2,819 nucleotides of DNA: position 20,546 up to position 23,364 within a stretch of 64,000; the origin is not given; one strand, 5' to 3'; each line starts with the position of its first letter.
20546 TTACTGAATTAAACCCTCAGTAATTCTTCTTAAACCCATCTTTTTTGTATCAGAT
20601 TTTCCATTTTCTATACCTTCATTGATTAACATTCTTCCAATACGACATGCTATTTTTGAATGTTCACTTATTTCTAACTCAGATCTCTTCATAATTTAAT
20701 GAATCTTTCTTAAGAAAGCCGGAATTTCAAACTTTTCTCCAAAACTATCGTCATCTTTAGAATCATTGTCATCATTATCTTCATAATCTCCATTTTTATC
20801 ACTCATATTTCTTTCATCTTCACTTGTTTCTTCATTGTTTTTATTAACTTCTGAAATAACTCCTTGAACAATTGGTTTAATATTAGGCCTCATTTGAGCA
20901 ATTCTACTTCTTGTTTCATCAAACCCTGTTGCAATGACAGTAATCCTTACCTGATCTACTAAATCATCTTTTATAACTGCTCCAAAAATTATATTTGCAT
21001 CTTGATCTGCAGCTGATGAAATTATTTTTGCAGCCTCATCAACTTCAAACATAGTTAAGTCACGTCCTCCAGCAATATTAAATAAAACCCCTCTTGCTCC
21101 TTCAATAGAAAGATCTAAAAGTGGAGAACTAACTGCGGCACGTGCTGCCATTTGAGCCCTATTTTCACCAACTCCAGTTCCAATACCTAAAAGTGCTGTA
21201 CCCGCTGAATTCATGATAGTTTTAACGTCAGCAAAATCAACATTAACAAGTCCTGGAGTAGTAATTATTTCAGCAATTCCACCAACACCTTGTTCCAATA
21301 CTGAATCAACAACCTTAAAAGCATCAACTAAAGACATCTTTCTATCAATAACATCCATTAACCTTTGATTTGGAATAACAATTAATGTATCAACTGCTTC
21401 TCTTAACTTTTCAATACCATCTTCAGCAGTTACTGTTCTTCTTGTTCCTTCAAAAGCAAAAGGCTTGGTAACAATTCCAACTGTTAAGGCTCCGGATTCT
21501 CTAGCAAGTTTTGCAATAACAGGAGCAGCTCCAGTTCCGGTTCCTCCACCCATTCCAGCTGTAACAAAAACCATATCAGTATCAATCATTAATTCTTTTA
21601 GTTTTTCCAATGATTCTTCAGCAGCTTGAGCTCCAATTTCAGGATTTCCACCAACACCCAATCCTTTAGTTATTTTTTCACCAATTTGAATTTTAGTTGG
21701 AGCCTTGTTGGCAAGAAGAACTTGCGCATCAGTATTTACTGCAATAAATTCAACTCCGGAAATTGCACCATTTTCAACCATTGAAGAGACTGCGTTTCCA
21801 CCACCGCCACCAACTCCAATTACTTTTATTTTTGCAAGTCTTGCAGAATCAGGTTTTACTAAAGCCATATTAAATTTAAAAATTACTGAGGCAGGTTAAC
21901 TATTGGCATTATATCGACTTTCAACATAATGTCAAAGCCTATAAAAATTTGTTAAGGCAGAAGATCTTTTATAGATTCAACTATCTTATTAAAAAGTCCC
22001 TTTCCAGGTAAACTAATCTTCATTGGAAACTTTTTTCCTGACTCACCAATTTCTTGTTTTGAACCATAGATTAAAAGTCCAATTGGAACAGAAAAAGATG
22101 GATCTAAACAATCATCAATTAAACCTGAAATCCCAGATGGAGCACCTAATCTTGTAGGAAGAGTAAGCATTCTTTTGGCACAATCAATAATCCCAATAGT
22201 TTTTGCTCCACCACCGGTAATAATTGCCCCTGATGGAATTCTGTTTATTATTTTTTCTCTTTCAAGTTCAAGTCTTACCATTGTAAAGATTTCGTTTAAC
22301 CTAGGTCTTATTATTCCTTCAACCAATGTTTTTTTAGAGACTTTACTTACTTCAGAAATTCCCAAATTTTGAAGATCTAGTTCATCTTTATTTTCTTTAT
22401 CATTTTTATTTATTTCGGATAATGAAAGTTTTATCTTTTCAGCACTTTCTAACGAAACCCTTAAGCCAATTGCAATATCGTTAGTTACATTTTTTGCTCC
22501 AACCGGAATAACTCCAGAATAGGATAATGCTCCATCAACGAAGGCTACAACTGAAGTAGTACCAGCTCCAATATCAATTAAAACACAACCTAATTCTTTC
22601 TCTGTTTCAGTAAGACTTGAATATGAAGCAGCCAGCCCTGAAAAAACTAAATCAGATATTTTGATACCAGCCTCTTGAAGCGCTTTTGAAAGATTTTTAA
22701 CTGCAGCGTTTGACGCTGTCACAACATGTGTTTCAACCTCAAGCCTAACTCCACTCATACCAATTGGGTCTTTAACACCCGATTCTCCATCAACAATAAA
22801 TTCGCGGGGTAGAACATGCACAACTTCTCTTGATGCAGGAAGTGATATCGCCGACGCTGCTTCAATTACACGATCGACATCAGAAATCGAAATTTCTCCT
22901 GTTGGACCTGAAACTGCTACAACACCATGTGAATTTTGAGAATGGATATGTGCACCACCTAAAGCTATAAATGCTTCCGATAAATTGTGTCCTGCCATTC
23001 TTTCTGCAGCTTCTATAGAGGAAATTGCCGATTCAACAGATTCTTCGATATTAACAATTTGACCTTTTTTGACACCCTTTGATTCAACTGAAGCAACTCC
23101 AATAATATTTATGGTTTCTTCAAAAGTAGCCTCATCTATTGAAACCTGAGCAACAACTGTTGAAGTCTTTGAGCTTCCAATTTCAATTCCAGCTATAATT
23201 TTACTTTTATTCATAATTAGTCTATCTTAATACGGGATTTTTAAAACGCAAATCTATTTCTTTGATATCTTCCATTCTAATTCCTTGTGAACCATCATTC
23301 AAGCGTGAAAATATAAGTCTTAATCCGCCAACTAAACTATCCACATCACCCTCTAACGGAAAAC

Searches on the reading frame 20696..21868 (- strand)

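Call 31: search_protein_families(library=pfam, proteins=[window:20696-21868:-], max_evalue=0.00001)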
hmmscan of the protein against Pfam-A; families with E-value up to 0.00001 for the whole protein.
window:20696-21868:- (390 aa): 2 families
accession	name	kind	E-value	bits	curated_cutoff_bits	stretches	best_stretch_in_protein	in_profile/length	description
PF00091.31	Tubulin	-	6.6e-51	173.7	33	1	13-174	1-189/190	Tubulin/FtsZ family, GTPase domain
PF12327.13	FtsZ_C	-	3.8e-35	120.5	27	1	223-317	1-95/95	FtsZ family, C-terminal domain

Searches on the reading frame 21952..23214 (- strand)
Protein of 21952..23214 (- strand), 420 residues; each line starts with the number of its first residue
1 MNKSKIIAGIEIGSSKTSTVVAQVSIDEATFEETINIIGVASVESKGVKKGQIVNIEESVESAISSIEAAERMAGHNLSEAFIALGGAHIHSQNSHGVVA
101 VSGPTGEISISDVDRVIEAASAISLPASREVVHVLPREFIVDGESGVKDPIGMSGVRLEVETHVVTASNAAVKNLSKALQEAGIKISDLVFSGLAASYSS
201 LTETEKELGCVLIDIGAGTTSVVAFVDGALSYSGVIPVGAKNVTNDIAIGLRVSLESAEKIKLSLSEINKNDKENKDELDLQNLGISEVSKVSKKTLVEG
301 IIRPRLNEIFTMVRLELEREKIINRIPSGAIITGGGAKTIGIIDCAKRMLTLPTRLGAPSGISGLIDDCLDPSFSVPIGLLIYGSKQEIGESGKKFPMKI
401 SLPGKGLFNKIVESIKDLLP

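Call 31: search_protein_families(library=pfam, proteins=[window:21952-23214:-], max_evalue=0.00001)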
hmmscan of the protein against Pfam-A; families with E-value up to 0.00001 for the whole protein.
window:21952-23214:- (420 aa): 3 families
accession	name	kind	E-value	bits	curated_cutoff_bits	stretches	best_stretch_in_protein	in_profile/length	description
PF02491.25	SHS2_FTSA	-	5.7e-33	113.5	25.4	1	87-166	1-79/79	SHS2 domain inserted in FTSA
PF14450.12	FtsA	-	2.6e-31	109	31.8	1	211-379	1-127/127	Cell division protein FtsA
PF06723.19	MreB_Mbl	-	7.9e-08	31.9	27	1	174-356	111-303/327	MreB/Mbl protein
